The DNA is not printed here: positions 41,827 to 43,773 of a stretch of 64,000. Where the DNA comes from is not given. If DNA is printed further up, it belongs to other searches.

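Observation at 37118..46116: TonB-dependent receptor plus six-gene oxidative operon (KstD-like flavoprotein, NmrA, P450, beta-helix, diheme cytochrome, GFA)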

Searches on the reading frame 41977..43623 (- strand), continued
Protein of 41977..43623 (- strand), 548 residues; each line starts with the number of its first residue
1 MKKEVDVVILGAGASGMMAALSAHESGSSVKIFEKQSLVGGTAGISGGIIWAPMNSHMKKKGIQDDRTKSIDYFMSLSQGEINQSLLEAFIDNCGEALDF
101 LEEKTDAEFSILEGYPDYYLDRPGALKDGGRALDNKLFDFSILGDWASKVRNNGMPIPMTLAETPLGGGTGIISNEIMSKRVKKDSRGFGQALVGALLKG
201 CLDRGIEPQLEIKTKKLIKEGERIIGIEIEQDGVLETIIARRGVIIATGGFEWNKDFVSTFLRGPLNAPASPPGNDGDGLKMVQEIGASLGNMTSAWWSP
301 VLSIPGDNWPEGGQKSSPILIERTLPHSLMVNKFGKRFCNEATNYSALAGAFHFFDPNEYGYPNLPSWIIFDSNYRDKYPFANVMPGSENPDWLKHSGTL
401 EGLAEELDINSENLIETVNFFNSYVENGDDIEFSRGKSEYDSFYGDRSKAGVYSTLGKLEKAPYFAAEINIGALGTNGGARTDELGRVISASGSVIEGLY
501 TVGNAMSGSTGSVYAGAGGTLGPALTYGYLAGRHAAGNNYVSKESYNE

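Call 32: search_solved_structures(query=window:41977-43623:-, max_evalue=1e-40, show_alignments=5)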
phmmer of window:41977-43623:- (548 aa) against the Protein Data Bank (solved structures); distinct sequences matched with E-value up to 1e-40: 7.
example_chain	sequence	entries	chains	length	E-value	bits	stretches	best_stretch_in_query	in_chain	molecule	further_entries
7p18_A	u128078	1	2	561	2.2e-94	320.3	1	186-537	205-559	3-oxosteroid 1-dehydrogenase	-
8jbz_AAA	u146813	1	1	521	2.5e-53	184.9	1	3-534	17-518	3-ketosteroid dehydrogenase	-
8joj_A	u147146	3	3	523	2.5e-53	184.8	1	3-534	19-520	3-ketosteroid dehydrogenase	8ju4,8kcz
4c3x_A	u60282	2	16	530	2.7e-53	184.8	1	3-534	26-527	3-KETOSTEROID DEHYDROGENASE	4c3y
8am8_BBB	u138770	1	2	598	8.9e-44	153.3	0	219-537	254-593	Fumarate reductase/succinate dehydrogenase flavoprotein domain protein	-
8am3_AAA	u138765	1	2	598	1.6e-43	152.5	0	219-537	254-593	Fumarate reductase/succinate dehydrogenase flavoprotein domain protein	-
8am6_AAA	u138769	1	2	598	3e-43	151.6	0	218-537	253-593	Fumarate reductase/succinate dehydrogenase flavoprotein domain protein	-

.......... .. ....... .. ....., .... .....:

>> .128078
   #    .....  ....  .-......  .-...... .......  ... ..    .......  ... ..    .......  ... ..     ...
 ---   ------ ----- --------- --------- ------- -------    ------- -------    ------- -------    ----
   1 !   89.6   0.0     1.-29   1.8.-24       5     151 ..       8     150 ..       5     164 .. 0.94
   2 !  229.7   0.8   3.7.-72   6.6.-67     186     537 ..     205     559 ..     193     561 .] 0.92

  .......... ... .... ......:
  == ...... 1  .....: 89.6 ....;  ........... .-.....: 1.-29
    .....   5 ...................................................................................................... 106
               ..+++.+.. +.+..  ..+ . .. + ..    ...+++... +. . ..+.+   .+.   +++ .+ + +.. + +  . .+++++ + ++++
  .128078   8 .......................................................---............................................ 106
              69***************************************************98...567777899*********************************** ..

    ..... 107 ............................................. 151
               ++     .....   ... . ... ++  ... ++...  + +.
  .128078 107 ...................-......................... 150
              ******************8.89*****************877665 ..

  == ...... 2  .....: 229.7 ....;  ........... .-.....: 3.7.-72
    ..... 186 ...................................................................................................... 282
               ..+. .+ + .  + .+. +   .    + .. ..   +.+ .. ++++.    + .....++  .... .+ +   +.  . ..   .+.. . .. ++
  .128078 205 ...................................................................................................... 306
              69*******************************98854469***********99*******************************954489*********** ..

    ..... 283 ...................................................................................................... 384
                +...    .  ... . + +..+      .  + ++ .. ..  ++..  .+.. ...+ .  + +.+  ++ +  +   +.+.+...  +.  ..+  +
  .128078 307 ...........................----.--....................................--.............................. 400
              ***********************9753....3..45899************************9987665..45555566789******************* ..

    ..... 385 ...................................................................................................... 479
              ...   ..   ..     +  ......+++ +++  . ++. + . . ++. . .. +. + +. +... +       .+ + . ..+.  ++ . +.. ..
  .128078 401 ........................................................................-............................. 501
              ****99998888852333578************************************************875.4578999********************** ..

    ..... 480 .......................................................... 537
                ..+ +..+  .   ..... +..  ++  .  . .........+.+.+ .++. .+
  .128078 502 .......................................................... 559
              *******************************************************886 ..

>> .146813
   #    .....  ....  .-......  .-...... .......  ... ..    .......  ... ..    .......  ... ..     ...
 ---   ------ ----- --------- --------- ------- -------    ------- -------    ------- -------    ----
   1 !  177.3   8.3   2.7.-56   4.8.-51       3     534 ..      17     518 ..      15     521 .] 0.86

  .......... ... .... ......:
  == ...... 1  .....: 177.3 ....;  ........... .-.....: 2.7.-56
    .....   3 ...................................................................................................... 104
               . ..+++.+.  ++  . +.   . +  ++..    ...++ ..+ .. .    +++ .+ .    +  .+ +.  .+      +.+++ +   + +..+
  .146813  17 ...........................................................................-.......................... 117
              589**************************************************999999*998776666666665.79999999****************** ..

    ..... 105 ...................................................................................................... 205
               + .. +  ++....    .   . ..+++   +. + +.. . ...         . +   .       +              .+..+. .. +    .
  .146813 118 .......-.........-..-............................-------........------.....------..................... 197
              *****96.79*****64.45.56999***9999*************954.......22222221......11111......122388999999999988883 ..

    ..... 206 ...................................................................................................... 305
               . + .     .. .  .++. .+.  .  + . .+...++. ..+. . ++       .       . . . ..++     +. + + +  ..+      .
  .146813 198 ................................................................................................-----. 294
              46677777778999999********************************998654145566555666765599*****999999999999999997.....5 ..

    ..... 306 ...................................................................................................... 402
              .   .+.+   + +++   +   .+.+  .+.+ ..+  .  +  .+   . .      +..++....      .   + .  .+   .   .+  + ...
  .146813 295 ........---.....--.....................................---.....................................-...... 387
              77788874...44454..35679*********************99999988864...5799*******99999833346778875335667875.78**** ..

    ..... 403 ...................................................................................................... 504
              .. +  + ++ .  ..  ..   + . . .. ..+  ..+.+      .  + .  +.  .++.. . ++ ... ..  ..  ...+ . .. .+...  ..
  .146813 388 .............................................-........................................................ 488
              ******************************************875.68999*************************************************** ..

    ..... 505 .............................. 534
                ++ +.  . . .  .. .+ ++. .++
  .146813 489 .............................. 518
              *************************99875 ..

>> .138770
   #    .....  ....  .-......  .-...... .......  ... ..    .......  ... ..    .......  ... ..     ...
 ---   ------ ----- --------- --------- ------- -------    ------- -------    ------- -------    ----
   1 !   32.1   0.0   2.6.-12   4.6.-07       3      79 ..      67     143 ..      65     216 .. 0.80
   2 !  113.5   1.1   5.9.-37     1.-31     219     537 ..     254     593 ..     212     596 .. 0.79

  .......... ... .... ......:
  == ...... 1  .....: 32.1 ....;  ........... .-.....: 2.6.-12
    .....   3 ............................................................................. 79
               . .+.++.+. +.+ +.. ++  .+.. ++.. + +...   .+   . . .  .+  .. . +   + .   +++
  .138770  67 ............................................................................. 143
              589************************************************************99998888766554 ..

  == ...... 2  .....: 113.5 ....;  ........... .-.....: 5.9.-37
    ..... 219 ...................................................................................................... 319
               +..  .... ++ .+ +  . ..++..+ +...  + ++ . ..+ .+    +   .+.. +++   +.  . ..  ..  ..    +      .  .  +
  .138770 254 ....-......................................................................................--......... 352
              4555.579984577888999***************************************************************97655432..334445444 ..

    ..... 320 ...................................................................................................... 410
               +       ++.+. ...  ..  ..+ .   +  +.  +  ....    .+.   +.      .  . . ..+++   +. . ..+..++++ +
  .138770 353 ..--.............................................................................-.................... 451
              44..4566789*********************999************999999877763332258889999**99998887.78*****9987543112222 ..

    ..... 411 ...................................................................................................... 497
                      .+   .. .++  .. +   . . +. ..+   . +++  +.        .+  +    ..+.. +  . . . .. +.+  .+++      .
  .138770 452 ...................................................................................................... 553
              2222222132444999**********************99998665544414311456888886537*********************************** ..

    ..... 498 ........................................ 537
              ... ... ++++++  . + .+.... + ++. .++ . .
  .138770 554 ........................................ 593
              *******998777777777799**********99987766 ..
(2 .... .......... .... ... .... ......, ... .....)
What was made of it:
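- The KstD tetrad is conserved (call 32).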

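Call 75: search_protein_families(library=pfam, proteins=[L078:3384-4991:+, L078:5797-6555:-, L078:6571-7197:-, L078:7106-7894:+, L078:7910-9229:+, L078:9239-9655:+, L078:12671-13669:+, L078:13688-14365:+, L078:17139-18518:+, L078:18518-19039:+], max_evalue=0.0001)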
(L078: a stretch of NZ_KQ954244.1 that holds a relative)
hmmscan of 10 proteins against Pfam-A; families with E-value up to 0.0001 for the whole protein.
L078:3384-4991:+ (535 aa): 1 family
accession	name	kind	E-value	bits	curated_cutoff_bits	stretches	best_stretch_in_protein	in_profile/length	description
PF00450.28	Peptidase_S10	-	1.2e-13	51.7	21.9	1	95-248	22-173/420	Serine carboxypeptidase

L078:5797-6555:- (252 aa): 3 families
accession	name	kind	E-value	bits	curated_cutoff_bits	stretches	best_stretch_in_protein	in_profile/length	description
PF13561.12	adh_short_C2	-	3.7e-57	194.1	27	1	20-250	6-235/236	Enoyl-(Acyl carrier protein) reductase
PF00106.31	adh_short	-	1.4e-44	152.4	26.6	1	11-196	1-191/195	short chain dehydrogenase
PF08659.16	KR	-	3.8e-07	30.6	22.6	1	12-159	2-156/180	KR domain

L078:6571-7197:- (208 aa): 2 families
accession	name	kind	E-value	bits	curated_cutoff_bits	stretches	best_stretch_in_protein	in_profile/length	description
PF13577.12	SnoaL_4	-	1.1e-22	80.8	24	1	61-194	2-125/126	SnoaL-like domain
PF12680.13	SnoaL_2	-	4.8e-08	34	27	1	73-190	2-100/102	SnoaL-like domain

L078:7106-7894:+ (262 aa): 3 families
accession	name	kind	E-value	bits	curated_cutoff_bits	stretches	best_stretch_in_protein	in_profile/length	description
PF13561.12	adh_short_C2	-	6.9e-58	196.4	27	1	19-252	1-232/236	Enoyl-(Acyl carrier protein) reductase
PF00106.31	adh_short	-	8.4e-49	166.1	26.6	1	13-204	1-193/195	short chain dehydrogenase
PF08659.16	KR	-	3.2e-10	40.6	22.6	1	15-172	3-163/180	KR domain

L078:7910-9229:+ (439 aa): 2 families
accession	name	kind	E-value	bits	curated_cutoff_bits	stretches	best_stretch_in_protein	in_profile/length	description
PF00848.25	Ring_hydroxyl_A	-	3.1e-24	86.5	24.9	1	199-402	1-206/208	Ring hydroxylating alpha subunit (catalytic domain)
PF00355.32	Rieske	-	5.4e-16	58.7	20.3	1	64-147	1-82/88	Rieske [2Fe-2S] domain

L078:9239-9655:+ (138 aa): 0 families

L078:12671-13669:+ (332 aa): 3 families
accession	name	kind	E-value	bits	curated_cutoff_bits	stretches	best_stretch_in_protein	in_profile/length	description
PF16884.10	ADH_N_2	-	1.9e-30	105.4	31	1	5-111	1-106/108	N-terminal domain of oxidoreductase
PF00107.32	ADH_zinc_N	-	5.9e-23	81.7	31.8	1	158-287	2-124/129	Zinc-binding dehydrogenase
PF13602.12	ADH_zinc_N_2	-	9.6e-11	43.2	27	1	191-328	2-132/134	Zinc-binding dehydrogenase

L078:13688-14365:+ (225 aa): 4 families
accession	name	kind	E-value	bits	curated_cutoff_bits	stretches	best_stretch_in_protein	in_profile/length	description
PF00106.31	adh_short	-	7e-35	120.7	26.6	1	3-186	2-188/195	short chain dehydrogenase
PF13561.12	adh_short_C2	-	6.2e-32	111.5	27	1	8-187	1-183/236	Enoyl-(Acyl carrier protein) reductase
PF08659.16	KR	-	1.6e-07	31.8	22.6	1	2-160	1-162/180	KR domain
PF01370.27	Epimerase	-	9e-05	22.4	20.9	0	4-162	1-157/240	NAD dependent epimerase/dehydratase family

L078:17139-18518:+ (459 aa): 2 families
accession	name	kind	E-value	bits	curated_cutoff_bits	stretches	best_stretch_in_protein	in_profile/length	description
PF00848.25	Ring_hydroxyl_A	-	9.6e-18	65.3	24.9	1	217-457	13-207/208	Ring hydroxylating alpha subunit (catalytic domain)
PF00355.32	Rieske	-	2.7e-16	59.7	20.3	1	73-156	1-81/88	Rieske [2Fe-2S] domain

L078:18518-19039:+ (173 aa): 1 family
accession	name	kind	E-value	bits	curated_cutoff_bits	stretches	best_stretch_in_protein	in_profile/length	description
PF13577.12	SnoaL_4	-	9.1e-24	84.3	24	1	7-131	2-125/126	SnoaL-like domain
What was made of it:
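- The same pair sits among Rieske, SDR and TBDR genes in Novosphingobium (call 75).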
